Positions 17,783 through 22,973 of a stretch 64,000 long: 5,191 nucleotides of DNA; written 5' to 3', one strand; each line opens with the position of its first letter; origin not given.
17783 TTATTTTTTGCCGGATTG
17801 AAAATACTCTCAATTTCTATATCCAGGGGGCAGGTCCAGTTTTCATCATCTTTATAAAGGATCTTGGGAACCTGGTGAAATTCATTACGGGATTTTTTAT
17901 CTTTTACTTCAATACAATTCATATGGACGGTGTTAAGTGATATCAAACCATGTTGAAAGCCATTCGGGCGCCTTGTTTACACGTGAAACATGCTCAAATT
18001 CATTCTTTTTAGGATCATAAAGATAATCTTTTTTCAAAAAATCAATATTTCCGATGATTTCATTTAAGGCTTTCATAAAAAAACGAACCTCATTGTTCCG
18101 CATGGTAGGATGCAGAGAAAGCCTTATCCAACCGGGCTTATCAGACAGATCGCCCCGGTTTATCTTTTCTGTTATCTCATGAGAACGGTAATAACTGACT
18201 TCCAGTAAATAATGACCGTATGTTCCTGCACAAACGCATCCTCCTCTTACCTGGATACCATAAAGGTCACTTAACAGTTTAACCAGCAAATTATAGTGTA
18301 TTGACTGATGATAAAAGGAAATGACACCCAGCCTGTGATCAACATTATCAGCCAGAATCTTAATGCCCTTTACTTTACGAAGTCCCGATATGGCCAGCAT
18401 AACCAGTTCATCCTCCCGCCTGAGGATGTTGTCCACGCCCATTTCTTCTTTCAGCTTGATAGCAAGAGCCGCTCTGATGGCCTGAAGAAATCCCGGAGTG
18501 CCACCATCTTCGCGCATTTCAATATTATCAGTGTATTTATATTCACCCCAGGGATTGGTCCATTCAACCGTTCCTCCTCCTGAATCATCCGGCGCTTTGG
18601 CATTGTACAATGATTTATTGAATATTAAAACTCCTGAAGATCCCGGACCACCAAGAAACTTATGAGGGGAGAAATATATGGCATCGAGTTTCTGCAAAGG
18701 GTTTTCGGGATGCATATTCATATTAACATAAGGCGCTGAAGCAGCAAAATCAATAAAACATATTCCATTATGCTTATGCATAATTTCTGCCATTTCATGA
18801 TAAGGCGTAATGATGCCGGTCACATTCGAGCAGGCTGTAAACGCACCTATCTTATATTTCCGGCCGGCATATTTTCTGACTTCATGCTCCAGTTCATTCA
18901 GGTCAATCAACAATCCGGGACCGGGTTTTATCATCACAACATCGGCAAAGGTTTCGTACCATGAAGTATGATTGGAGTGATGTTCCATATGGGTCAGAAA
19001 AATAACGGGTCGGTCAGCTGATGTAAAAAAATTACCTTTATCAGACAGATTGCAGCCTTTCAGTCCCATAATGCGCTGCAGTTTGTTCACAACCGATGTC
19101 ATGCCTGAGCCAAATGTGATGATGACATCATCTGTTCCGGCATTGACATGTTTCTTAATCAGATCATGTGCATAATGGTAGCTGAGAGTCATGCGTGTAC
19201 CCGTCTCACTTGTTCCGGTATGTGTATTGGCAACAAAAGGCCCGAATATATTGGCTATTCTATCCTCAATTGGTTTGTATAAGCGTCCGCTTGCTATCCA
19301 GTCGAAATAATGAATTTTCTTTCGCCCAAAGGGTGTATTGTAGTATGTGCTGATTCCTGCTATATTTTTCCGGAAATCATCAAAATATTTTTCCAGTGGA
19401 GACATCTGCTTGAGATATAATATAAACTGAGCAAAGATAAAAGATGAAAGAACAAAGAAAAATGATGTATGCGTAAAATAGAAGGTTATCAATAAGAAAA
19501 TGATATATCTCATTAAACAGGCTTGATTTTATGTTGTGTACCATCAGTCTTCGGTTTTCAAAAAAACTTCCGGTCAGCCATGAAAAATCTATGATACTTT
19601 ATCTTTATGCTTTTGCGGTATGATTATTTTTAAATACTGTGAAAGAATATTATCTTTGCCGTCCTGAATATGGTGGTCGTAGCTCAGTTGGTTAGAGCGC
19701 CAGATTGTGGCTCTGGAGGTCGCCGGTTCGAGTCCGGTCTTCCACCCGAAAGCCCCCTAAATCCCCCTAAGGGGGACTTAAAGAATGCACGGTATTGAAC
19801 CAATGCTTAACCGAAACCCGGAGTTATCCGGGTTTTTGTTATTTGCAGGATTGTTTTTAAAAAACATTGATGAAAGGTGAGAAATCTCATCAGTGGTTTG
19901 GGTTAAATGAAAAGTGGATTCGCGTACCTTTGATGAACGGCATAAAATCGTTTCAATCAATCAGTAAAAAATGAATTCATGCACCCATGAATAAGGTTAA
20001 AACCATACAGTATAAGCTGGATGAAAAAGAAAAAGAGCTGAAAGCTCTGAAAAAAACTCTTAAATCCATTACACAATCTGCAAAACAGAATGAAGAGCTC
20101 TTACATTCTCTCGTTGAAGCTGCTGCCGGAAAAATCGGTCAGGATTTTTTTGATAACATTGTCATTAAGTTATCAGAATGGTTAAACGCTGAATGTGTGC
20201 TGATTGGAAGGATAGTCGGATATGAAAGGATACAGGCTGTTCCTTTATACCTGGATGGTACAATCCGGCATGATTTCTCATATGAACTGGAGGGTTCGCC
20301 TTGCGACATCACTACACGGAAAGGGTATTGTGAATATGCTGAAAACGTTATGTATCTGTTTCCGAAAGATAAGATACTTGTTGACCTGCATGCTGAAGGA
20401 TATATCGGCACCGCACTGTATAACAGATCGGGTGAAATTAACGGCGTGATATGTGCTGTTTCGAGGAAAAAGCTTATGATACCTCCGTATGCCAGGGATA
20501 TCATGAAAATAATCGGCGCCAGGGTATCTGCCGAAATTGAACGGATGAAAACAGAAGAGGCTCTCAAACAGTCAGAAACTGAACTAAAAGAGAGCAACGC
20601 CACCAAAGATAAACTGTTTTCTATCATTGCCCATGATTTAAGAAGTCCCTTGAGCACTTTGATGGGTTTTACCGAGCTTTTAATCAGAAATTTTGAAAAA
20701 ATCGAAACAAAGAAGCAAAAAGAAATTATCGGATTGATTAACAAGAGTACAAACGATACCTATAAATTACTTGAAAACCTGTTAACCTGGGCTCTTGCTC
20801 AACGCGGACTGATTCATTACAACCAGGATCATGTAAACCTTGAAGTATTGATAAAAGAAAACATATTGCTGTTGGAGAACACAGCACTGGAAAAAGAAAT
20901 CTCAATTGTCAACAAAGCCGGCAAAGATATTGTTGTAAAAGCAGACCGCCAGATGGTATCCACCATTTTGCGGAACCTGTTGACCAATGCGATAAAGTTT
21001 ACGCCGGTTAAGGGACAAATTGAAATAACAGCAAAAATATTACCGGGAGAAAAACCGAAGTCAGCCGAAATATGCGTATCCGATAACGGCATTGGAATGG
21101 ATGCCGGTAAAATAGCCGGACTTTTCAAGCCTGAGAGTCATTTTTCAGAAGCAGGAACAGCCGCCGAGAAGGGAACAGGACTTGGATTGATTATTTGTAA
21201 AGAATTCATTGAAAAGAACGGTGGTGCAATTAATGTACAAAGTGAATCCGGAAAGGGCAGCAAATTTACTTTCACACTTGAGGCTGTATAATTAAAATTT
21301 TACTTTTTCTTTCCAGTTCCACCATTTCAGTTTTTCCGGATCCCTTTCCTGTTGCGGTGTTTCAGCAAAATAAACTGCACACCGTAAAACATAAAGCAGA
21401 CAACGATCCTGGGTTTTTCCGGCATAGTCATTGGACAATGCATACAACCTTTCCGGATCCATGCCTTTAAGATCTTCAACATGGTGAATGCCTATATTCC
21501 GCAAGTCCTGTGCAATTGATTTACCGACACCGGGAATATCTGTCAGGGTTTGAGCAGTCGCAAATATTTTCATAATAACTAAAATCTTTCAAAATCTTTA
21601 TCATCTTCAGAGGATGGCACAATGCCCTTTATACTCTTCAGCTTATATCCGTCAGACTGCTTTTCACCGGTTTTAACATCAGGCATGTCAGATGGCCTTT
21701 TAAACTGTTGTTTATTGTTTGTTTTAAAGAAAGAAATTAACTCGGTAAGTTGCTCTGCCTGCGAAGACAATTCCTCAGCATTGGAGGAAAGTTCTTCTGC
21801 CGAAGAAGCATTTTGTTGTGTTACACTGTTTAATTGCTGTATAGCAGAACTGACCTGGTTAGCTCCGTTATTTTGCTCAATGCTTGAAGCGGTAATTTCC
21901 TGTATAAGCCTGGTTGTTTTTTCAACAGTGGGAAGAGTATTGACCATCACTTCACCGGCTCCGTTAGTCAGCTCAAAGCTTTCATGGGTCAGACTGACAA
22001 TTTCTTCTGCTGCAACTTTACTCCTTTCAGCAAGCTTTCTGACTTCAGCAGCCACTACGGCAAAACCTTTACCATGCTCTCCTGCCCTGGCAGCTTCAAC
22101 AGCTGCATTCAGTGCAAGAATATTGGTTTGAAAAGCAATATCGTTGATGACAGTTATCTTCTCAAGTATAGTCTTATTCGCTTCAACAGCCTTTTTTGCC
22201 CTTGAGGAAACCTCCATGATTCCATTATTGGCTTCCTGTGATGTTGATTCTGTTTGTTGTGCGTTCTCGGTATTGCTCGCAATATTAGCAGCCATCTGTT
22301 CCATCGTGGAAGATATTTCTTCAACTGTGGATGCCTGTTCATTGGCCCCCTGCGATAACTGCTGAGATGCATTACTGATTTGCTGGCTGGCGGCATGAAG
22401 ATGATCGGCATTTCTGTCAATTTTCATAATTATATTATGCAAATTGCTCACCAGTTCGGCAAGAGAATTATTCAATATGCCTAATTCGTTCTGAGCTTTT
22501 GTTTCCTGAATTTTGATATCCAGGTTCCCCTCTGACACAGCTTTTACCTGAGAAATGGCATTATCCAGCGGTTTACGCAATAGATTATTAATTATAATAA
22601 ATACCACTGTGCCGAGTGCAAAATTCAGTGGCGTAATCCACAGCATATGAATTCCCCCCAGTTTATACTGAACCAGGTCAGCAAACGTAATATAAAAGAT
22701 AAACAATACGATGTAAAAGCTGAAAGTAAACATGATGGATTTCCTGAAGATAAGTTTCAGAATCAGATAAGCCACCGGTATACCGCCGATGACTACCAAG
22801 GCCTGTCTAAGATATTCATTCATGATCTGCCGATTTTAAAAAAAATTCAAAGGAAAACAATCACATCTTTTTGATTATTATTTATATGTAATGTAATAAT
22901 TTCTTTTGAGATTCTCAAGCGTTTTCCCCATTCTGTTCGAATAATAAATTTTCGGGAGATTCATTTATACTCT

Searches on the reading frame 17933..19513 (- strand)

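Call 8: search_protein_families(library=pfam, proteins=[window:17933-19513:-], max_evalue=0.001)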
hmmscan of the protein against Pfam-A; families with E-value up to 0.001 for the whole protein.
window:17933-19513:- (526 aa): 1 family
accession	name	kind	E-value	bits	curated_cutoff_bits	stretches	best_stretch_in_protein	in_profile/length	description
PF00266.25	Aminotran_5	-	2.4e-44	152.3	21.5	1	69-477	2-369/371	Aminotransferase class-V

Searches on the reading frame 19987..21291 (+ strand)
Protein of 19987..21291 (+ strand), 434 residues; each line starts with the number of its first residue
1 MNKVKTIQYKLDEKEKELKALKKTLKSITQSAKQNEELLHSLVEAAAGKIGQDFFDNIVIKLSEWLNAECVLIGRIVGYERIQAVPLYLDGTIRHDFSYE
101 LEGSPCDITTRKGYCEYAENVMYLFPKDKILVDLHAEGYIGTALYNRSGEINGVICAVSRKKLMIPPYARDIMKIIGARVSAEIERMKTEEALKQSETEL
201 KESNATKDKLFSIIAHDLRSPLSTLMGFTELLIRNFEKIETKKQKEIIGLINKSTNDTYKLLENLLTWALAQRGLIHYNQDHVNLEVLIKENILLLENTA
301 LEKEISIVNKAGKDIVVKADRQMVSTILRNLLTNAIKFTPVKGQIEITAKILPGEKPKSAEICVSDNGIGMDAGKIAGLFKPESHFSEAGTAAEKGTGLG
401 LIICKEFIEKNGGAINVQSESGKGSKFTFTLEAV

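Call 8: search_protein_families(library=pfam, proteins=[window:19987-21291:+], max_evalue=0.001)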
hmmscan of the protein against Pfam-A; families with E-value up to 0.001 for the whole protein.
window:19987-21291:+ (434 aa): 2 families
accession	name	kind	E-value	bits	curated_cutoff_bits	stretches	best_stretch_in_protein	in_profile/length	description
PF02518.31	HATPase_c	-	2.4e-23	83.1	26.4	1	320-432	2-108/111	Histidine kinase-, DNA gyrase B-, and HSP90-like ATPase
PF00512.31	HisKA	-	6.4e-11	42.6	26.9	1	207-269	2-61/66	His Kinase A (phospho-acceptor) domain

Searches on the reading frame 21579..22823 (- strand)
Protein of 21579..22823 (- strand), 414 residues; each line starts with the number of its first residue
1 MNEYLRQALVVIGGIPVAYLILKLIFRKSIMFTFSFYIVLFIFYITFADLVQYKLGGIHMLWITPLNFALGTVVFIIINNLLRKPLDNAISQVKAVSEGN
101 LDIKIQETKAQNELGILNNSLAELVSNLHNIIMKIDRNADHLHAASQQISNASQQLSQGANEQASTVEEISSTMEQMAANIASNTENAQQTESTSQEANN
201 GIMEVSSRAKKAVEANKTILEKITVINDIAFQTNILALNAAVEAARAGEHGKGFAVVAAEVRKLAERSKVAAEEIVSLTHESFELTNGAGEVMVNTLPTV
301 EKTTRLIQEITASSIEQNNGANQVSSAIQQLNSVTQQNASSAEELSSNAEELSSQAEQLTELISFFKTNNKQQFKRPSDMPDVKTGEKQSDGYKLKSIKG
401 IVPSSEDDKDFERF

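Call 8: search_protein_families(library=pfam, proteins=[window:21579-22823:-], max_evalue=0.001)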
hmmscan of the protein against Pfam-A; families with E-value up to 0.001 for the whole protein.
window:21579-22823:- (414 aa): 3 families
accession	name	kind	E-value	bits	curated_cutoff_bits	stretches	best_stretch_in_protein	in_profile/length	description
PF00015.26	MCPsignal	-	4.3e-35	121.5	34.6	1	186-353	2-169/172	Methyl-accepting chemotaxis protein (MCP) signalling domain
PF00672.30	HAMP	-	9.3e-06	26.3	25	1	80-129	4-52/53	HAMP domain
PF25792.1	BREX_BrxC_helical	-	0.00014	22.6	27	1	301-376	34-111/123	BREX ATP-binding protein BrxC alpha helical domain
